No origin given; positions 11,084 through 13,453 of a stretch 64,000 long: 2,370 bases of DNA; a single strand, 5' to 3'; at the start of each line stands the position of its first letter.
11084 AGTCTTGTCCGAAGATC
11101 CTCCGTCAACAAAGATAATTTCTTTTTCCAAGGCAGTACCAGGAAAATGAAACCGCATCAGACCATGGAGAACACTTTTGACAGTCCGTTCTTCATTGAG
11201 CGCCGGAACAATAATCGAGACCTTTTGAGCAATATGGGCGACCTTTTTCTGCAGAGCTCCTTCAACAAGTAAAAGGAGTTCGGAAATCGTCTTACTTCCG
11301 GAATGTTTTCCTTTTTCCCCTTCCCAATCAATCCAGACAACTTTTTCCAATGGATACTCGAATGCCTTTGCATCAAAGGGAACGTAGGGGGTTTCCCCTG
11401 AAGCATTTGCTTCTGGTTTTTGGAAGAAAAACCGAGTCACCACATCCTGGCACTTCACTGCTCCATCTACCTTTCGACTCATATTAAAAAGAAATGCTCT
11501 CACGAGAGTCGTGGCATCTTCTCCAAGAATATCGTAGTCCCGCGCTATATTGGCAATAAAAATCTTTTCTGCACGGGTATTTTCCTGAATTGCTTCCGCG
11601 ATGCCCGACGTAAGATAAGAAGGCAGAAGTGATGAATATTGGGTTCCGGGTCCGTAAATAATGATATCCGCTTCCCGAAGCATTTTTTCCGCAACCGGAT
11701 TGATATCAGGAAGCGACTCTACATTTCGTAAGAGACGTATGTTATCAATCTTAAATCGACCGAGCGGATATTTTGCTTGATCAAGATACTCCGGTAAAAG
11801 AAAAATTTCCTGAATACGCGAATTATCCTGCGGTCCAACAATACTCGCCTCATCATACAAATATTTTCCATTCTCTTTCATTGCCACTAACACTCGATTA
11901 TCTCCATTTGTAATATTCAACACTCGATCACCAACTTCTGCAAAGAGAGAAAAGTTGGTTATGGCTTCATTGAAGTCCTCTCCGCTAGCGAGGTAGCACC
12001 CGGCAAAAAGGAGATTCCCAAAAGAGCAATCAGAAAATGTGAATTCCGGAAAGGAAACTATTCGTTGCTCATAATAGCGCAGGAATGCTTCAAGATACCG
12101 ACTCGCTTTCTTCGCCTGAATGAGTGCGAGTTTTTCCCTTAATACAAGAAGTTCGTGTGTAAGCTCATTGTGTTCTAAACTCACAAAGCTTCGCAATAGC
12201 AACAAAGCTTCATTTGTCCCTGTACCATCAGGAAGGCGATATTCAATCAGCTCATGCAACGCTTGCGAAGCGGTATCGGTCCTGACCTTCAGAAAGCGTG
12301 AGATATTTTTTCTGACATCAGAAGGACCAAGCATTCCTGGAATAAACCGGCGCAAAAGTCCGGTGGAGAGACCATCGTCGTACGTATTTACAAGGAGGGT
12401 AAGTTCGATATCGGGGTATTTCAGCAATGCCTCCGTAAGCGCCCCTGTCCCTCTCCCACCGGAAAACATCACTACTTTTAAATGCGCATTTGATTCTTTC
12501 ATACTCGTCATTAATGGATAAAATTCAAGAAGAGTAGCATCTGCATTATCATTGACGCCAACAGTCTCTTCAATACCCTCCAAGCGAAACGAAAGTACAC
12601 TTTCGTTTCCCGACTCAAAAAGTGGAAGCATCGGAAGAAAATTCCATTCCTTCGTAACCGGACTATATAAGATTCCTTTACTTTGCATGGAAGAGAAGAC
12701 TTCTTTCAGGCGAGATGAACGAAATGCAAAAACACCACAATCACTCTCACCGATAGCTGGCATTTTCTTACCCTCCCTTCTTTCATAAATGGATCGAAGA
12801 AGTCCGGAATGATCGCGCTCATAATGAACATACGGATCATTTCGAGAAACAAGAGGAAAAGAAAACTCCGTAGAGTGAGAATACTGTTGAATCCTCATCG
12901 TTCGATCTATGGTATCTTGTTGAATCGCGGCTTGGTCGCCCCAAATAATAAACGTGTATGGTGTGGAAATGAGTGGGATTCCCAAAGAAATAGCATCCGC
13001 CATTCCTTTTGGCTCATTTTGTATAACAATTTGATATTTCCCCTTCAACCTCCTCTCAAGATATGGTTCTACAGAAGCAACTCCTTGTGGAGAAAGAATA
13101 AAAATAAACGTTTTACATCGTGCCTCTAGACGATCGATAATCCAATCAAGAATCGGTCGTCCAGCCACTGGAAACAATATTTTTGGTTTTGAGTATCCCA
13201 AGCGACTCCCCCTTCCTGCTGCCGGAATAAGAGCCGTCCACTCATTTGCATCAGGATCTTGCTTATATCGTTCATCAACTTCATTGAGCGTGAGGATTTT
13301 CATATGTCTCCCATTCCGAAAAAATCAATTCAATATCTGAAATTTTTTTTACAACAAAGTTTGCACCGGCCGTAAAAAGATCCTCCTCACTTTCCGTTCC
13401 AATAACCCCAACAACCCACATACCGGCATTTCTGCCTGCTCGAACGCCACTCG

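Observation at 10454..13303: Tri-domain fusion of a nucleotidyltransferase, a CofD/YvcK-family domain and a GT2 glycosyltransferase in a glycan operon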

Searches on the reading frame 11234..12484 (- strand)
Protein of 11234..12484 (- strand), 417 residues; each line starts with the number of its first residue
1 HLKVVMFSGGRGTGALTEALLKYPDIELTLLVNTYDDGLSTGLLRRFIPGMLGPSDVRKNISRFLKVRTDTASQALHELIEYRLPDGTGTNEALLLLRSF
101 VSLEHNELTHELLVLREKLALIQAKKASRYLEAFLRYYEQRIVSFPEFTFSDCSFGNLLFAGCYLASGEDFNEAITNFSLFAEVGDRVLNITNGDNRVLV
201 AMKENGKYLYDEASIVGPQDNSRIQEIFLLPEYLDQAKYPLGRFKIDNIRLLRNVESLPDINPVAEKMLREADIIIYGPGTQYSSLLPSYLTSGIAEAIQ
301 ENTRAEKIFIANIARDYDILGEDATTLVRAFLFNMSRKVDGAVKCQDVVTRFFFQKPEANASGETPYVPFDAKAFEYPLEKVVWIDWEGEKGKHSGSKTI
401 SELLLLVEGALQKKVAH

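Call 46: search_solved_structures(query=window:11243-12484:-, max_evalue=10, show_alignments=4)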
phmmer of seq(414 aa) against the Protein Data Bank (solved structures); distinct sequences matched with E-value up to 10: 10.
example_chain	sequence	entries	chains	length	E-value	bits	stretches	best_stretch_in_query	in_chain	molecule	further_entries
2hzb_A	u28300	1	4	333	3.3e-18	69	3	267-315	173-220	Hypothetical UPF0052 protein BH3568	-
2o2z_A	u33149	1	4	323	3.8e-18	68.8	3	267-315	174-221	hypothetical protein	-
2ppv_A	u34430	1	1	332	4e-15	58.8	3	260-315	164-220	Uncharacterized protein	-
2q7x_A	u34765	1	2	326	5.6e-09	38.6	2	257-314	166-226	UPF0052 protein SP_1565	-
2p0y_A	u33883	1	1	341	7.2e-08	34.9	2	259-314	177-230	Hypothetical protein lp_0780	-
5ioo_A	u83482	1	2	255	0.24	13.4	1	125-184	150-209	AvpA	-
7fcc_A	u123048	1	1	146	0.35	12.9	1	380-404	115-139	Isoform 4 of Interleukin-1 receptor accessory protein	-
3c3d_A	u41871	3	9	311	0.39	12.8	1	5-42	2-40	2-phospho-L-lactate transferase | LPPG:FO 2-phospho-L-lactate transferase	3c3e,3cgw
4xoh_C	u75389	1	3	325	0.72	11.9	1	102-170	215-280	Division mal foutue 1 protein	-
1zof_A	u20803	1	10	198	1.1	11.3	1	311-343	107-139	alkyl hydroperoxide-reductase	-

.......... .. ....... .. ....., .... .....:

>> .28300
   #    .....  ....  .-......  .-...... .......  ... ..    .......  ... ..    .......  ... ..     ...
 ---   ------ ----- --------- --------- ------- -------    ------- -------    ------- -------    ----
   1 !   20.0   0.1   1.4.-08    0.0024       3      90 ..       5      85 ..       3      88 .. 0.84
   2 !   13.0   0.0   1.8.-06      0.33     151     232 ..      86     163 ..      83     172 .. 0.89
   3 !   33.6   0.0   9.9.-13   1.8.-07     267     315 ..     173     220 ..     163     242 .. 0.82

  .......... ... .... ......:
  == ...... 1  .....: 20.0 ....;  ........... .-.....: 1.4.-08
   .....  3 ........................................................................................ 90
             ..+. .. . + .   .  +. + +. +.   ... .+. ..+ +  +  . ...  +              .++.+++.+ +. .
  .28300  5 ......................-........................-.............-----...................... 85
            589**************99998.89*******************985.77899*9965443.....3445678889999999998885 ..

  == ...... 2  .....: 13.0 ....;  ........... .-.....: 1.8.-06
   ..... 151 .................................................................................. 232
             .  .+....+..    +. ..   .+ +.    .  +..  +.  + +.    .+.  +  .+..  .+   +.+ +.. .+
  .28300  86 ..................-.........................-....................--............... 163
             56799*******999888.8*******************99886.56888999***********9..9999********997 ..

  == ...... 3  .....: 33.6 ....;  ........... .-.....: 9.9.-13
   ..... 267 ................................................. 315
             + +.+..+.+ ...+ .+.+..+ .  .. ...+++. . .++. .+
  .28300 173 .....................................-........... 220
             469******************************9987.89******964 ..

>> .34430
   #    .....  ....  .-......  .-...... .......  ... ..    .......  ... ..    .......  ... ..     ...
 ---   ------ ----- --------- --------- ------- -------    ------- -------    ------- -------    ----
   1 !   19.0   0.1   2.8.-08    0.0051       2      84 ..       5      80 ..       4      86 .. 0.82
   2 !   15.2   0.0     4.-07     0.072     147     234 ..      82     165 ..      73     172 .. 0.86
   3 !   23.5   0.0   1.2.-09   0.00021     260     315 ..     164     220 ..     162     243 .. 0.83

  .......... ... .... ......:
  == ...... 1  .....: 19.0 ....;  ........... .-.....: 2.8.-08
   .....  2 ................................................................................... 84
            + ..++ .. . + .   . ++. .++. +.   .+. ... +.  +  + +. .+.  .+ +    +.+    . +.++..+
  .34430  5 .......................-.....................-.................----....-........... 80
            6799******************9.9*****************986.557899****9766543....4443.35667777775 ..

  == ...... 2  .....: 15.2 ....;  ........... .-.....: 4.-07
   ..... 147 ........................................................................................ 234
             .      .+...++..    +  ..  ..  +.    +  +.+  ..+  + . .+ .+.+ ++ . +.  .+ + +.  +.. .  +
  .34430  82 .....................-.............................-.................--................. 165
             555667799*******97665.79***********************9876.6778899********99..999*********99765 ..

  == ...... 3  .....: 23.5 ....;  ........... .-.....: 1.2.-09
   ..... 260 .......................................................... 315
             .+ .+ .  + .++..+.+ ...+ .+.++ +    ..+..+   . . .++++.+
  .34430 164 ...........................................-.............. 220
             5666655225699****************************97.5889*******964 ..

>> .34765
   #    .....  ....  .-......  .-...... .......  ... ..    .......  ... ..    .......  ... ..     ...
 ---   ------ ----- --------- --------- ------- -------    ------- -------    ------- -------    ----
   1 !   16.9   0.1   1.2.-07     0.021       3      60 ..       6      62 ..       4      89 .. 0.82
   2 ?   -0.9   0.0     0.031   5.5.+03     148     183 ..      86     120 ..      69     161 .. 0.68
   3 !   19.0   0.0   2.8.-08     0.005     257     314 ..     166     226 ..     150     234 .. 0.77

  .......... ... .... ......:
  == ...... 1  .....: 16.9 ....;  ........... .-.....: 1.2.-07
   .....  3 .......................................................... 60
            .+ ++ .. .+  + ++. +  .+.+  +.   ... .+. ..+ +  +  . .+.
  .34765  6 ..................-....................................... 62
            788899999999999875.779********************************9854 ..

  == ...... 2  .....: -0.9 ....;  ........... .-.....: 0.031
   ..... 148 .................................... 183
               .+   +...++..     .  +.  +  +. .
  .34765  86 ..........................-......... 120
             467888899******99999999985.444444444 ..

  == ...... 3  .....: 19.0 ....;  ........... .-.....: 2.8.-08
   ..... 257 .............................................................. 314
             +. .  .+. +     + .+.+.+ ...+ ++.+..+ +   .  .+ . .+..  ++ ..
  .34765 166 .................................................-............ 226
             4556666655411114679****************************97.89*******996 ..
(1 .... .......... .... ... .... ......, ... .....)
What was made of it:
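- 11234..12490 (-): Middle domain (aa 272-690): a CofD/YvcK-superfamily domain of an unnamed subfamily, including a conserved linker to the GT2 domain. YvcK 2hzb scores E 3e-18 against CofD 3c3d at E 0.39 (call 46).
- On CofD / FbiA (2-phospho-L-lactate or PEP transferase of F420 synthesis): phmmer to M. mazei CofD 3c3d gives E 0.39, covering only the first ~40 residues (call 46).
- On YvcK / GlmR (TIGR01826): Alignment to 2hzb, 2o2z and 2ppv (call 46).
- The C-terminal part, where the YvcK ligand-sensing residues (Y265, R301) lie, did not align with YvcK by sequence (call 46).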

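Call 53: search_protein_representatives(protein=window:11234-12484:-)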
Query: 417 residues. Proteins with E-value up to 0.001 (for the whole library): 2683; up to 1e-10: 999; up to 1e-30: 318. The best 150 are listed.
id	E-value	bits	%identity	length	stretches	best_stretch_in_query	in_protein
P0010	1.8e-189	646.1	70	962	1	2-417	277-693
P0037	2.8e-163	559.8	63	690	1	2-417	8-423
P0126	1.4e-103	363.3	44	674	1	3-415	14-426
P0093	3.1e-103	362.1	47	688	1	2-406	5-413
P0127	4.7e-103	361.5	48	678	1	2-414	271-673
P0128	5.5e-96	338.3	45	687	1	2-409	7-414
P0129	8.2e-95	334.4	47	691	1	2-406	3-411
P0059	1.5e-92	327.0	42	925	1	2-415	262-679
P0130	9.0e-92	324.4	44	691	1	2-414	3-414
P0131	1.2e-91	323.9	43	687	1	3-411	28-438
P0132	7.1e-91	321.4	43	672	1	3-407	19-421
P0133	1.6e-90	320.3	44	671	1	2-415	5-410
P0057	3.3e-90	319.2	44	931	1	2-415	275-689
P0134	4.6e-90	318.8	44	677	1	2-407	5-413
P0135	6.1e-90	318.4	43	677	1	3-412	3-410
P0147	4.2e-79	282.7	40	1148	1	2-408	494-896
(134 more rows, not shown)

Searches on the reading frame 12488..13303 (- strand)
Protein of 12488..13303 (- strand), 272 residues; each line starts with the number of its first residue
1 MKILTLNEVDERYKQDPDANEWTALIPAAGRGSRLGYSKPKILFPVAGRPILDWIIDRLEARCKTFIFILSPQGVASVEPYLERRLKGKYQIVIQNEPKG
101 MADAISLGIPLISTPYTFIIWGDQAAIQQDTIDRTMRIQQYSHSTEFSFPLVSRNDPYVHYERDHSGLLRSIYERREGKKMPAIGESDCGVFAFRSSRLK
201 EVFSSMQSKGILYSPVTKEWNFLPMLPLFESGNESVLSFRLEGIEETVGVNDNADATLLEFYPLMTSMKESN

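Call 54: search_solved_structures(query=window:12488-13303:-, max_evalue=0.01, show_alignments=3)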
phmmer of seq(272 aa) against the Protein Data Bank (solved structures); distinct sequences matched with E-value up to 0.01: 28.
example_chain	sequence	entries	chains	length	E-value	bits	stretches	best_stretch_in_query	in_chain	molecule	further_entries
9dqf_A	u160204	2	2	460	1.2e-11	47.7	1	24-254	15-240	Bifunctional protein GlmU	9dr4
1hm0_A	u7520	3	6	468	6.7e-10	41.9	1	24-255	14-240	N-ACETYLGLUCOSAMINE 1-PHOSPHATE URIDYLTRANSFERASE | UDP-N-ACETYLGLUCOSAMINE-1-PHOSPHATE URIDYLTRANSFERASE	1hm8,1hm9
1g95_A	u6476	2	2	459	8e-10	41.6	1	24-255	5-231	N-ACETYLGLUCOSAMINE-1-PHOSPHATE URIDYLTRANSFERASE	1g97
5vmk_A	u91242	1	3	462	1.1e-09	41.2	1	23-210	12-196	Bifunctional protein GlmU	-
4aaw_A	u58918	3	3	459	7.7e-09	38.4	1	24-255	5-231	BIFUNCTIONAL PROTEIN GLMU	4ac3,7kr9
7onc_A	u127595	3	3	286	1.3e-08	37.7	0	15-39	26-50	SAKe6BE | S6BE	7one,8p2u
7onh_A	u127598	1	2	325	1.6e-08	37.4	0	10-39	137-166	SAKe6BE-L3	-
7ong_A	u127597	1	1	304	1.7e-08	37.3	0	15-39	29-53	SAKe6BE-L1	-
7on7_A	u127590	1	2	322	2.5e-08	36.8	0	14-39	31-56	SAKe6BE-L2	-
7on8_A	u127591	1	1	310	6.2e-08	35.4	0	15-48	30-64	SAKe6AR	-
7op4_A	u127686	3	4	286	3.8e-07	32.8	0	15-39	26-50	SAKe6BE-3HH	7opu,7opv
2v0h_A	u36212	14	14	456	6.9e-07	32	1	23-260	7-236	BIFUNCTIONAL PROTEIN GLMU | GLUCOSAMINE-1-PHOSPHATE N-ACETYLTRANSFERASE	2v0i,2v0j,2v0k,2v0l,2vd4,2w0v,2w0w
2qkx_A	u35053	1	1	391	1.3e-06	31.2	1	23-210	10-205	Bifunctional protein glmU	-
3foq_A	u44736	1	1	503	2.1e-06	30.4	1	23-210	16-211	Bifunctional protein glmU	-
3spt_A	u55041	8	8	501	2.1e-06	30.4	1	23-210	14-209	Bifunctional protein glmU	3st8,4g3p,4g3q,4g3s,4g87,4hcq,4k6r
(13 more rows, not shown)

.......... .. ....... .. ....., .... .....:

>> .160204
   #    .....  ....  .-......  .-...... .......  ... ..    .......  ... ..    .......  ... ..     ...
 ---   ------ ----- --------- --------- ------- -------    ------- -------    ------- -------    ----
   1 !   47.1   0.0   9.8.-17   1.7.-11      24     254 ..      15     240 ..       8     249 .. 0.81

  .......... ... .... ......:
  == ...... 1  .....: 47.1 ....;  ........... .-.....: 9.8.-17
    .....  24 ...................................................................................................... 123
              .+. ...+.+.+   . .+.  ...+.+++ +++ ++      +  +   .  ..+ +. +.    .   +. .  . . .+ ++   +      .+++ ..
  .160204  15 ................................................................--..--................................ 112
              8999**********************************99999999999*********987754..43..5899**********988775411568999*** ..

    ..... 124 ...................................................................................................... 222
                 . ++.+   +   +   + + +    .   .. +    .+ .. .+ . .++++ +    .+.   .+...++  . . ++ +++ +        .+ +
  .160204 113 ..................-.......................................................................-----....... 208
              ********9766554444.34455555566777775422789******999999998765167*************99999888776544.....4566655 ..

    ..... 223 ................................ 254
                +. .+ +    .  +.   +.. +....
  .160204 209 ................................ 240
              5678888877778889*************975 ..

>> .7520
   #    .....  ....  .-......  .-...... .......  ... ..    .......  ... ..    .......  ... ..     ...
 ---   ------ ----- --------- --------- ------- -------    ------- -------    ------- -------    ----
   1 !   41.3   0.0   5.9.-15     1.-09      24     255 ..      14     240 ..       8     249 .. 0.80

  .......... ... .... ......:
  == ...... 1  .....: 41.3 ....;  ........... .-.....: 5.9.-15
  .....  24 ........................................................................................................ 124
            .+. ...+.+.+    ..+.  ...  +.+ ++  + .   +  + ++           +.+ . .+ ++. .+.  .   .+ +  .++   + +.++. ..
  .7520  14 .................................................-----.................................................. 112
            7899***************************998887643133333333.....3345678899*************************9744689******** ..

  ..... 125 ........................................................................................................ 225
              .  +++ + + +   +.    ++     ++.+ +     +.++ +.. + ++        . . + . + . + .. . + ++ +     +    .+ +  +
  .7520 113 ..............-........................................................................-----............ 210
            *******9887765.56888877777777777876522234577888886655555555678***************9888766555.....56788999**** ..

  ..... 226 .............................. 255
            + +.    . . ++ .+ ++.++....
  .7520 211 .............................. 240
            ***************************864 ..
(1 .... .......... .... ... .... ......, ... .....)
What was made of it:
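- On GlmU (bifunctional uridyltransferase/acetyltransferase): Alignment over aa 24-255 (call 54).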
